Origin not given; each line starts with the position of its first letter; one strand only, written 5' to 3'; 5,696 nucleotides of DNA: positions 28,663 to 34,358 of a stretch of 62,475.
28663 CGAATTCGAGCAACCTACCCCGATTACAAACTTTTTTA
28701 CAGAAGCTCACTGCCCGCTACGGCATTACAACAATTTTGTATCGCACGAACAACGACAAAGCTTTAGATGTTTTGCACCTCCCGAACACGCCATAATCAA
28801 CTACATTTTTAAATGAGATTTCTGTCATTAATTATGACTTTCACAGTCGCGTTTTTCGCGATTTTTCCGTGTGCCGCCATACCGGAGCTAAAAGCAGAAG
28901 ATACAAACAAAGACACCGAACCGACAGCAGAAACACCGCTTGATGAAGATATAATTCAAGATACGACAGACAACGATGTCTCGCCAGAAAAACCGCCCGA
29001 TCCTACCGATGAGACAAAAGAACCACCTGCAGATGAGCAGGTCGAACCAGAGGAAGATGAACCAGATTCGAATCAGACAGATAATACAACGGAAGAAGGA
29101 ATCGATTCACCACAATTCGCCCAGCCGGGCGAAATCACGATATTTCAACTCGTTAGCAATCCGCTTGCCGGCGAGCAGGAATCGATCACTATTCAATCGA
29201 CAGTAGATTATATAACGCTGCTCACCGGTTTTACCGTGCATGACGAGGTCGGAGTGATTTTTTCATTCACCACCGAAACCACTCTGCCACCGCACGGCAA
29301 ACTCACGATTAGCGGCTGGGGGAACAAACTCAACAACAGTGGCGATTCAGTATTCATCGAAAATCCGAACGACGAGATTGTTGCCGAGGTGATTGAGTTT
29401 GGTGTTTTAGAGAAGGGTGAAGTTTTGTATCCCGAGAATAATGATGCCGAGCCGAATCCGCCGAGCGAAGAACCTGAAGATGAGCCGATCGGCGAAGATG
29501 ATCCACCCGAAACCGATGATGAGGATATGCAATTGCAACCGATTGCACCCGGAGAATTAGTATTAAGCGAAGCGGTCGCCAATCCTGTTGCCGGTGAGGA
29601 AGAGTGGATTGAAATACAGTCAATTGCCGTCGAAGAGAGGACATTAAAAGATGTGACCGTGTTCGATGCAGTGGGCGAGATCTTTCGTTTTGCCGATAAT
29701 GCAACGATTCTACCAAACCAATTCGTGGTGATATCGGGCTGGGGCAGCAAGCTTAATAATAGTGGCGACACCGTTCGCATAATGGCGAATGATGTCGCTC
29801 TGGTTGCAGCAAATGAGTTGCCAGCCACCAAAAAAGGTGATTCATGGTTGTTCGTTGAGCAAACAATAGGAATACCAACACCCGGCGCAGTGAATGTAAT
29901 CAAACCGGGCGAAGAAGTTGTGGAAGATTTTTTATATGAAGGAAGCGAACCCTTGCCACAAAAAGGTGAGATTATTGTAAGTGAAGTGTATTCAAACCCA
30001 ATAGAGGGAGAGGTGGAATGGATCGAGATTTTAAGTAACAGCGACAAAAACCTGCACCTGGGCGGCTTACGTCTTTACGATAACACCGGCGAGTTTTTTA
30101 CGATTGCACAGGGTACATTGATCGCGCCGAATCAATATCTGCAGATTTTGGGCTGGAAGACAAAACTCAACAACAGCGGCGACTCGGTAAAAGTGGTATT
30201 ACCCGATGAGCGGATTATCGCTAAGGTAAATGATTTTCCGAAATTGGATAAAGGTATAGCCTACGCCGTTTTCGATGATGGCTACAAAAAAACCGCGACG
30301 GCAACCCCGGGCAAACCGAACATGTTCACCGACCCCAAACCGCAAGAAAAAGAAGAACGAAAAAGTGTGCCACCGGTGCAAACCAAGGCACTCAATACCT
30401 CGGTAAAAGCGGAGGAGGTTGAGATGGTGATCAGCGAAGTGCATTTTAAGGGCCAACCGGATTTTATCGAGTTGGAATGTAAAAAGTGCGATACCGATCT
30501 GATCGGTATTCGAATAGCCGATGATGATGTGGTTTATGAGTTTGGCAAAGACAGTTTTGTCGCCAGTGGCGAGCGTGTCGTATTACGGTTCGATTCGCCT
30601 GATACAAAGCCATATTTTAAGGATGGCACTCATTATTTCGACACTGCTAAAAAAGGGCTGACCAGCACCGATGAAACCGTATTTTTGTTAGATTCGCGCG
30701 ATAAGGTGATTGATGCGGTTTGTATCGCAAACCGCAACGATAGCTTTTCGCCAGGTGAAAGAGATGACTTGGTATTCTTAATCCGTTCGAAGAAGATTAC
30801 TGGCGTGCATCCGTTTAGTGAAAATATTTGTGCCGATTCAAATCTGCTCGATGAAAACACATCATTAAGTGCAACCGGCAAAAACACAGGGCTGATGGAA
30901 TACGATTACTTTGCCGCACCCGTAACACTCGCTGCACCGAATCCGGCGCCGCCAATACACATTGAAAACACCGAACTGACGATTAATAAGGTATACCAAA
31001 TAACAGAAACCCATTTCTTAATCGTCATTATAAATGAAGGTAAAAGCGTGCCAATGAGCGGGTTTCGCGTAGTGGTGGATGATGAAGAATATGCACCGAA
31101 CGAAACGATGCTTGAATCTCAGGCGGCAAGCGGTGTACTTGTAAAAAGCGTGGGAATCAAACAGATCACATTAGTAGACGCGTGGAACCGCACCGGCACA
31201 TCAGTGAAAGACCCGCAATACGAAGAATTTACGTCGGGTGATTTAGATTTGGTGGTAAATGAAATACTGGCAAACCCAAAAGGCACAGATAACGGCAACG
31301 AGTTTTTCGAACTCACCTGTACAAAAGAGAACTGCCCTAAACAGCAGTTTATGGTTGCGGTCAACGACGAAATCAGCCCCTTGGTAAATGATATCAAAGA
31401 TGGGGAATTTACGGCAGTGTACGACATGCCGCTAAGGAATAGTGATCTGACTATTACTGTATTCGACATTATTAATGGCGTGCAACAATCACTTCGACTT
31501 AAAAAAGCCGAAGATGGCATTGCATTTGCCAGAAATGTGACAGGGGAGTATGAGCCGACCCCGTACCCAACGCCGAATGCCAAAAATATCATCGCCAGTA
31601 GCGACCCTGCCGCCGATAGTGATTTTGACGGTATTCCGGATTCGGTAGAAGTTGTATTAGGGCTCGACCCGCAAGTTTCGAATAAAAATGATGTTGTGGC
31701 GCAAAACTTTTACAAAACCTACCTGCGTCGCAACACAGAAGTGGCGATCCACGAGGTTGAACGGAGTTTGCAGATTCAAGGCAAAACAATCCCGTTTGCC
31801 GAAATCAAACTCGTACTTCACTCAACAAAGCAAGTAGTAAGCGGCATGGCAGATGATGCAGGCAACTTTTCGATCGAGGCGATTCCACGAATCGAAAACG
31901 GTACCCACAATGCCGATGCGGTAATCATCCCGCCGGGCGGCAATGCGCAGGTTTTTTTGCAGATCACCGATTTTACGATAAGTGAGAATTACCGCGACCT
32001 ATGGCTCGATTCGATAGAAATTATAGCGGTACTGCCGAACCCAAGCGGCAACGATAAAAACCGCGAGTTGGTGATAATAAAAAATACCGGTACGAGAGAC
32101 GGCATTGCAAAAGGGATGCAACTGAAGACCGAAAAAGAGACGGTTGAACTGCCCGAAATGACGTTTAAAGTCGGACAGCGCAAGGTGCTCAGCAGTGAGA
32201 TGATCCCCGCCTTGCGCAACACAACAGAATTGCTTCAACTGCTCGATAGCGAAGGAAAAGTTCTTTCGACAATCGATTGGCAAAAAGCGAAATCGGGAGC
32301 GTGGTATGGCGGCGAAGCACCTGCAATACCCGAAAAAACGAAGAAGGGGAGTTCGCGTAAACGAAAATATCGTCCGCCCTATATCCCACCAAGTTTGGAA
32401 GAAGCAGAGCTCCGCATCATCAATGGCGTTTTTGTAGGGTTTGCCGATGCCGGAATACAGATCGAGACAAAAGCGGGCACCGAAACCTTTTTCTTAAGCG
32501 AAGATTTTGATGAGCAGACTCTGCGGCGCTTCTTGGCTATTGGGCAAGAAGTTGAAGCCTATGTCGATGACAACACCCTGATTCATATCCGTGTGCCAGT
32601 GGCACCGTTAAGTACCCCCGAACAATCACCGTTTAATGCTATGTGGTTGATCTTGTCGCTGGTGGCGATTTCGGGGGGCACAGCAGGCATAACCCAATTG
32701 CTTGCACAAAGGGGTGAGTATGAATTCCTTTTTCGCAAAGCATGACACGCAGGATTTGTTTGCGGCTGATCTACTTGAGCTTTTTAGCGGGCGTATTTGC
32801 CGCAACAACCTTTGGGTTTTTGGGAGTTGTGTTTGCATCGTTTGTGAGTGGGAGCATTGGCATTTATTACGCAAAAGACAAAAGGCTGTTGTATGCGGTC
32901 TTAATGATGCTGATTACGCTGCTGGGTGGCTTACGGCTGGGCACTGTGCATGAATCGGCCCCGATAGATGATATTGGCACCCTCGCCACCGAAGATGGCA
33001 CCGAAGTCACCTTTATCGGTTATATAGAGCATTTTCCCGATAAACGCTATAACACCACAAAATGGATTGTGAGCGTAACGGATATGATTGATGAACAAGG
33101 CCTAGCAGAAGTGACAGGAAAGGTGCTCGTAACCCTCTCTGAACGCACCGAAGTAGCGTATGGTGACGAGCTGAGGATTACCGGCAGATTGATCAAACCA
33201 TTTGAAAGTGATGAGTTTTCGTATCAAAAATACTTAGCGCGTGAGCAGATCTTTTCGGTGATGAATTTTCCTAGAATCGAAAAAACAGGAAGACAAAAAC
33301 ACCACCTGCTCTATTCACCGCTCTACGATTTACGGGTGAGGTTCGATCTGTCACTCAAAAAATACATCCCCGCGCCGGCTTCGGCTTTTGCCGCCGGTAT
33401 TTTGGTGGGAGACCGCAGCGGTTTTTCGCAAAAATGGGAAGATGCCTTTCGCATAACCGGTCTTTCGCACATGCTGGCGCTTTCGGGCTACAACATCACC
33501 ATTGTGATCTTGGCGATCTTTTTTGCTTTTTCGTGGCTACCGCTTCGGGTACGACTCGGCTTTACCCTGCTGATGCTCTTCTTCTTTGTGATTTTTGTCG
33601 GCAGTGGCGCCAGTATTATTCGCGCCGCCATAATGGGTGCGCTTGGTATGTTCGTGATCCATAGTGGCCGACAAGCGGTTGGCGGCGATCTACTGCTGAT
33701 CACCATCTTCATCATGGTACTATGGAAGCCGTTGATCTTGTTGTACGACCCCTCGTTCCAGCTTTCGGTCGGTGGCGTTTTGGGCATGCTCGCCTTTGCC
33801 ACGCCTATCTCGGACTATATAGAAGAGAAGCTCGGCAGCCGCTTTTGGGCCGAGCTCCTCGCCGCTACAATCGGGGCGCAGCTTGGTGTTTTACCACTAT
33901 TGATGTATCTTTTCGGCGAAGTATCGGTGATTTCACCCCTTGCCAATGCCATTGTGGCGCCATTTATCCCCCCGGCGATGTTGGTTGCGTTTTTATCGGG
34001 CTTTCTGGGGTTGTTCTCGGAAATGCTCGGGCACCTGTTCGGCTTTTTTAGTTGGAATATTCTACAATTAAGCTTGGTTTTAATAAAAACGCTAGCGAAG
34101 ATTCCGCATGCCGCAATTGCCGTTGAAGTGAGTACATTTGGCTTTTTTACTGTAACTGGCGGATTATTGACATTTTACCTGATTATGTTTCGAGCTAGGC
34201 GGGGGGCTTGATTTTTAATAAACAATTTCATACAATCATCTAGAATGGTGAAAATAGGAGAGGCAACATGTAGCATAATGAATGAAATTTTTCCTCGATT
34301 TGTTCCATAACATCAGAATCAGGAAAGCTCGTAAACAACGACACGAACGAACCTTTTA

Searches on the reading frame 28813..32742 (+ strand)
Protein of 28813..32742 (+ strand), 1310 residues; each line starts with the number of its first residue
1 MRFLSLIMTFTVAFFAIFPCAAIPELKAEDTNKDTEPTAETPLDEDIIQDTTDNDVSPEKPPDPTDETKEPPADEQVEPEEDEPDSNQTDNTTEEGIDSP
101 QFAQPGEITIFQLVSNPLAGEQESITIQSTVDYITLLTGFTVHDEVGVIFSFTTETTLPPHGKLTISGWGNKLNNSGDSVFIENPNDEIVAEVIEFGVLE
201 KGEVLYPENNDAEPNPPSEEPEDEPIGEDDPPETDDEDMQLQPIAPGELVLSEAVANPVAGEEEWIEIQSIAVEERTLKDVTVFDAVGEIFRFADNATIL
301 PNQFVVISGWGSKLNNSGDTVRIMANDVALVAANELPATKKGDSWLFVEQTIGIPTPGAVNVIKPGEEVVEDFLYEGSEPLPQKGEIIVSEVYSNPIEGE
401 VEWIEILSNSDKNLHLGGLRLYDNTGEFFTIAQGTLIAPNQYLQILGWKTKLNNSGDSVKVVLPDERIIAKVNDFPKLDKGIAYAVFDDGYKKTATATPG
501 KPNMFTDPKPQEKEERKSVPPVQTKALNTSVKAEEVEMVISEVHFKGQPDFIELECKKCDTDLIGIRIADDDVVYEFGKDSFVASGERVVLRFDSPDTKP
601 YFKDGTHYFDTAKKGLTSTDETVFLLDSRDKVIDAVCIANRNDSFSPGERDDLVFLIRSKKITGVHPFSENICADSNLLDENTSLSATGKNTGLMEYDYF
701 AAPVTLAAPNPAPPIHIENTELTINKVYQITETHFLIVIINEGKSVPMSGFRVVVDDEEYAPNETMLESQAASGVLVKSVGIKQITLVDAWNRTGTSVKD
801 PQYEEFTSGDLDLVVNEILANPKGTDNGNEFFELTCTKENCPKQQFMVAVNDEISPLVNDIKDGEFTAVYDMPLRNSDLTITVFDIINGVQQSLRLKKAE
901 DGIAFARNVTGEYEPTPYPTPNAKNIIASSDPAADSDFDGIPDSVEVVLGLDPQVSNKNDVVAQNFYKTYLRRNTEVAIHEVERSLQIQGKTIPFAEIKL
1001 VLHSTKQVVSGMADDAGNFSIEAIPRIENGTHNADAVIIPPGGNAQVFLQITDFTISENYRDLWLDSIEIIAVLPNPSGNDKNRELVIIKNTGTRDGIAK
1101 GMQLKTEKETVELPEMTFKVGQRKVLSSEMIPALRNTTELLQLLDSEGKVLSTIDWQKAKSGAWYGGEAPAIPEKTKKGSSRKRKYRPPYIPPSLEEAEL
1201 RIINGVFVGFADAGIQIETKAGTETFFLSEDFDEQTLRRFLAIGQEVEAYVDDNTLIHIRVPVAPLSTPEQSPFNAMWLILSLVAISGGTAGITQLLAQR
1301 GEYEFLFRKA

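Call 73: search_protein_families(library=pfam, proteins=[window:28813-32742:+], max_evalue=0.0001)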
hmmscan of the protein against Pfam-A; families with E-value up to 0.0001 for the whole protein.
window:28813-32742:+ (1310 aa): 1 family
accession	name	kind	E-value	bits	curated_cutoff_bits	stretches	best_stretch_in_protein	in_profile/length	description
PF00932.25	LTD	-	6.2e-32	110.7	34.3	1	383-471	4-104/109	Lamin Tail Domain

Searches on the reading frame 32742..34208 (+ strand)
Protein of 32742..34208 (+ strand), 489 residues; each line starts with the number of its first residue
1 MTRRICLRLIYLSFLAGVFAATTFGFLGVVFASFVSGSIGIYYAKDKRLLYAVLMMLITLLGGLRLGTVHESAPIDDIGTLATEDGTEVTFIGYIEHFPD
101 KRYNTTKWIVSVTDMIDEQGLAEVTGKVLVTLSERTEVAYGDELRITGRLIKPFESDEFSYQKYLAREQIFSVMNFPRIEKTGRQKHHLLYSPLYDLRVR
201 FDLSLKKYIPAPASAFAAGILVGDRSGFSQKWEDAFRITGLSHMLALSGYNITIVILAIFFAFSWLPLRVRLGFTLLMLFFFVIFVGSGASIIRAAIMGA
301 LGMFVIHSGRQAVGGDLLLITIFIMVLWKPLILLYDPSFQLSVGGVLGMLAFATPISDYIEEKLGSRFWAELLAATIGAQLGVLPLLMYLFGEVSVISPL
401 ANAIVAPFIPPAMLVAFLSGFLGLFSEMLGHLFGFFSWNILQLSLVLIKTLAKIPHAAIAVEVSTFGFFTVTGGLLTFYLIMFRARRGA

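Call 87: search_protein_families(library=pfam, proteins=[window:32742-34208:+], max_evalue=0.00001)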
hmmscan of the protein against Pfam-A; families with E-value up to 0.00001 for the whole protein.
window:32742-34208:+ (489 aa): 2 families
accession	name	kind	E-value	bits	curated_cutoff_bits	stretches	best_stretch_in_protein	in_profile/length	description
PF03772.21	Competence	-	7.8e-48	163.6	23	1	220-483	1-267/270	Competence protein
PF13567.11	DUF4131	-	2.3e-22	79.9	31.6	1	28-180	8-163/165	Domain of unknown function (DUF4131)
